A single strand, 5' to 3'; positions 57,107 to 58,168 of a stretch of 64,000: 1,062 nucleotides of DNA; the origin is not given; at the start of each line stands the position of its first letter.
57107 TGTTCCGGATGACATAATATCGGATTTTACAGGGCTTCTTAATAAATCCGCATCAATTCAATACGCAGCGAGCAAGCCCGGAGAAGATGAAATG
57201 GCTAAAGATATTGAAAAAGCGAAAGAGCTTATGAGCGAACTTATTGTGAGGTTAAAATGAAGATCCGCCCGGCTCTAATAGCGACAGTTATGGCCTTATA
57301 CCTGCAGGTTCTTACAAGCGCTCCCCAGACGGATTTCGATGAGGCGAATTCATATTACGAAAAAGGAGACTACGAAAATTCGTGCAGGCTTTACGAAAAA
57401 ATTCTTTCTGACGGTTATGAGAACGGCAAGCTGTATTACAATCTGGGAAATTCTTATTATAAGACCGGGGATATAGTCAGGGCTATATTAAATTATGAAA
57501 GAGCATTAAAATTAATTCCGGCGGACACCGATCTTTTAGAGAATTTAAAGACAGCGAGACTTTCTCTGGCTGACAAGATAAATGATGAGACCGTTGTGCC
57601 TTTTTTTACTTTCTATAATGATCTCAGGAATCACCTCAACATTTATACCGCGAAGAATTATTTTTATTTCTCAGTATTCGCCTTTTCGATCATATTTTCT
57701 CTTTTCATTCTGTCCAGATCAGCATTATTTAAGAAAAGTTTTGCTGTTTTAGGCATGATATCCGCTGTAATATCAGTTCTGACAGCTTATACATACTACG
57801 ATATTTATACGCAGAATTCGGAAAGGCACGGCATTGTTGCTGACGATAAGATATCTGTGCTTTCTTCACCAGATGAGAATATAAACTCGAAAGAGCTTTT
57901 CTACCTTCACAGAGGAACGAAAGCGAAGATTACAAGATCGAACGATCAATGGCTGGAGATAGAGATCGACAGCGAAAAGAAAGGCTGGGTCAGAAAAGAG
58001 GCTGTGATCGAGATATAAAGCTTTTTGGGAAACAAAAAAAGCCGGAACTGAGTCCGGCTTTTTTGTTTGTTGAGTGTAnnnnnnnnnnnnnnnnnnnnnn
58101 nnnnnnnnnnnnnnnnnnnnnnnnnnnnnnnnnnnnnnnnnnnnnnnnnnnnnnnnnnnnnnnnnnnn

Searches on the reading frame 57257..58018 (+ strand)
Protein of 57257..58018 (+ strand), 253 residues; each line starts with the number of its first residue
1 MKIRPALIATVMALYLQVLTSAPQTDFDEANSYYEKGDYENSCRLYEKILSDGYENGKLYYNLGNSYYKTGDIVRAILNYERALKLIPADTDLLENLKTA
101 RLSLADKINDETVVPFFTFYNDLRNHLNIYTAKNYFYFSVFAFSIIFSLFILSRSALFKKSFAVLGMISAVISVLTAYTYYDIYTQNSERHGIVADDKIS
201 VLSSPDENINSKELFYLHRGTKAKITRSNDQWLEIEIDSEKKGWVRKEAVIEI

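Call 69: search_protein_families(library=pfam, proteins=[window:57257-58018:+], max_evalue=0.001)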
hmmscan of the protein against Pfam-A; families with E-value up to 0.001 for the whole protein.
window:57257-58018:+ (253 aa): 9 families
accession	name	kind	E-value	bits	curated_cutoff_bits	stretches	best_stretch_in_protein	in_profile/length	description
PF07719.23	TPR_2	-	4.1e-12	45.7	27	1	58-89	2-33/34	Tetratricopeptide repeat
PF00515.34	TPR_1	-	1.8e-09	37.5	27.8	1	58-88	2-32/34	Tetratricopeptide repeat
PF13181.12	TPR_8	-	1.2e-07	31.7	25.7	1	58-89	2-33/34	Tetratricopeptide repeat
PF13432.12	TPR_16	-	4.2e-07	30.7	32.7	1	27-90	1-64/65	Tetratricopeptide repeat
PF13414.12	TPR_11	-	3e-06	27.2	26.8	1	64-97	1-34/42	TPR repeat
PF13174.12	TPR_6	-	6.7e-06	26.9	26.3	0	30-51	7-28/33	Tetratricopeptide repeat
PF13424.12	TPR_12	-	1.4e-05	25.6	30.1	1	30-86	10-74/77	Tetratricopeptide repeat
PF13176.12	TPR_7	-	1.4e-05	25.3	27.9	0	60-92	2-34/36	Tetratricopeptide repeat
PF13428.12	TPR_14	-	0.00012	22.9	23.5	0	59-97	3-41/44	Tetratricopeptide repeat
